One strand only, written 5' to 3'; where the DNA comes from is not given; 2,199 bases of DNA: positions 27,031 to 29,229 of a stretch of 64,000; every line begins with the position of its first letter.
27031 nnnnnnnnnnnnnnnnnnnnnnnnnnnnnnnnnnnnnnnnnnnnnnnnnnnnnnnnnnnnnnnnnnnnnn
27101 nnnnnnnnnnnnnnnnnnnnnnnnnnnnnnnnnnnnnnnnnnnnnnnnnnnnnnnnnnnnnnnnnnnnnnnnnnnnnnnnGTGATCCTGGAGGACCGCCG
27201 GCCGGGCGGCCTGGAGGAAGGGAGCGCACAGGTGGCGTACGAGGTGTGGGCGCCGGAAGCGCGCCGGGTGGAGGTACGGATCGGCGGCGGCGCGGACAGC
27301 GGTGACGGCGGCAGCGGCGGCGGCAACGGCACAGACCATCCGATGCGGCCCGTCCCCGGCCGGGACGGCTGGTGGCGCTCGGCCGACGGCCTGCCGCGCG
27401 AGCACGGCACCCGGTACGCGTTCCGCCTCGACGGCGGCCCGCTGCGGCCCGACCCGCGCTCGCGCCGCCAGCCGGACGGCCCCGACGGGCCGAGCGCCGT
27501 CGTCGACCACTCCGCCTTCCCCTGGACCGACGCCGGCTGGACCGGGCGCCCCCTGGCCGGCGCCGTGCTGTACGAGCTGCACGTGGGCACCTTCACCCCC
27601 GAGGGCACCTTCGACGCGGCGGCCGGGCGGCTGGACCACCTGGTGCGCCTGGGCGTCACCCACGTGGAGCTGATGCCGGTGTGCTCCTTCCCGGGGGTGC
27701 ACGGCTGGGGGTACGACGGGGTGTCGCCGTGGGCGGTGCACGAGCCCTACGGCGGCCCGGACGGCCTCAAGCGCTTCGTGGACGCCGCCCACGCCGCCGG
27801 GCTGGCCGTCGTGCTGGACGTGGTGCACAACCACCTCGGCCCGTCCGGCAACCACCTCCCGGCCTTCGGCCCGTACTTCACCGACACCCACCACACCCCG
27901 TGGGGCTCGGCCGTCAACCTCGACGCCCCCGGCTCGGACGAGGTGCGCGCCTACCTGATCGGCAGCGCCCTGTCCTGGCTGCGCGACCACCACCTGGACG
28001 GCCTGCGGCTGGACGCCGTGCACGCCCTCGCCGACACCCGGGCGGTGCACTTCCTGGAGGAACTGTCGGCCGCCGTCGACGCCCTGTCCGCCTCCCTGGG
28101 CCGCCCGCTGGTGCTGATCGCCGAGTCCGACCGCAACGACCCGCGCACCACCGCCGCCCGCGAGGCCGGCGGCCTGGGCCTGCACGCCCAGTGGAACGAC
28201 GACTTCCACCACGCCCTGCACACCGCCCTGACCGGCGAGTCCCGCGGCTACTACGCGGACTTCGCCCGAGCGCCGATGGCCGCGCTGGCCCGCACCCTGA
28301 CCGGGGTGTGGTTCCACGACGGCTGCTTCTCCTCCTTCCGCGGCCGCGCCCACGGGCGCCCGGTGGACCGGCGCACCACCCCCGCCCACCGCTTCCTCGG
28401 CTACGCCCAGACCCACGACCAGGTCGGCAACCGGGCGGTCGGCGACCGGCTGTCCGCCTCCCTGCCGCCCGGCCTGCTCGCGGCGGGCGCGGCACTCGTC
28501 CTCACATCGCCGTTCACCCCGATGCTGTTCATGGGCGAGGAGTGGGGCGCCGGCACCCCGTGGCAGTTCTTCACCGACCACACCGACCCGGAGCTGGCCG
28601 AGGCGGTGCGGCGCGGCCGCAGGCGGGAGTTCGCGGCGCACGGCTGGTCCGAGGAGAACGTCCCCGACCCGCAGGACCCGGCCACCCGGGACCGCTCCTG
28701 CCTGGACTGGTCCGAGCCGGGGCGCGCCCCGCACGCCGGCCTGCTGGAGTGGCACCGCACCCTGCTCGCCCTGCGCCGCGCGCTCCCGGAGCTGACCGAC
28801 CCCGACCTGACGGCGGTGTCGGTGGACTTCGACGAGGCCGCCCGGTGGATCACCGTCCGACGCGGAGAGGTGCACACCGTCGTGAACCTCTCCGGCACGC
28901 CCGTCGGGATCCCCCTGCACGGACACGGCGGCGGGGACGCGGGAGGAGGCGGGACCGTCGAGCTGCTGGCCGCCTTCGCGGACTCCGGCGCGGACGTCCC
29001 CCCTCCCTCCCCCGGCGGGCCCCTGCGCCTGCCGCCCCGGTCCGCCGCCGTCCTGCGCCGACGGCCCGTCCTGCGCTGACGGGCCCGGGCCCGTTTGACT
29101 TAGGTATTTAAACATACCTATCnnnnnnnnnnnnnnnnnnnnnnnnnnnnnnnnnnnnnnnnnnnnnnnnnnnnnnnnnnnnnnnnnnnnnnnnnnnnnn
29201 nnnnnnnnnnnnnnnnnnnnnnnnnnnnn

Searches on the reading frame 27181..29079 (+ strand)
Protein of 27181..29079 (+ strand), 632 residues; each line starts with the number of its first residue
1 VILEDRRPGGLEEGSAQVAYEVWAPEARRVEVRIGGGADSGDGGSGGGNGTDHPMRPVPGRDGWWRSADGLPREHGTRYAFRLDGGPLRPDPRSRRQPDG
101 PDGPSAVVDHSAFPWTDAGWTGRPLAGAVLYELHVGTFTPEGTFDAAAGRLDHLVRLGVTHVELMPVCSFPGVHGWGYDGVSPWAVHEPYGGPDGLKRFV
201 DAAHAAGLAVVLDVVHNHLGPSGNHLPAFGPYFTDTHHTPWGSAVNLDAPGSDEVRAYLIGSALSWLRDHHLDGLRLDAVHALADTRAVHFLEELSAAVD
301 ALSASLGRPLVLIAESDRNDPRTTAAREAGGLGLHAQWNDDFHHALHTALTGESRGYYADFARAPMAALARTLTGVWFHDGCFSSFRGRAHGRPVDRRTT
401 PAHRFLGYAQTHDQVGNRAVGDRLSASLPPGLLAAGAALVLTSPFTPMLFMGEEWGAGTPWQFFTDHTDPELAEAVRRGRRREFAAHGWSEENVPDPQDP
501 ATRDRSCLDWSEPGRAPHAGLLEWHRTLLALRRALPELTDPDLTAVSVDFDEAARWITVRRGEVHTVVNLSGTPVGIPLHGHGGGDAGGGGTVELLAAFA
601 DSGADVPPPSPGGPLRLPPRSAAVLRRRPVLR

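Call 47: search_protein_families(library=pfam, proteins=[window:27181-29079:+], max_evalue=0.001)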
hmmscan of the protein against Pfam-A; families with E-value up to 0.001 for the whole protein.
window:27181-29079:+ (632 aa): 2 families
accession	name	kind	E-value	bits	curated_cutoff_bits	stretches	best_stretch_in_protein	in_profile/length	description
PF11941.14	DUF3459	-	9.4e-16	58.4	22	1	524-625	1-90/90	Domain of unknown function (DUF3459)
PF00128.31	Alpha-amylase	-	6.4e-14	52.5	22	1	142-220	16-93/446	Alpha amylase, catalytic domain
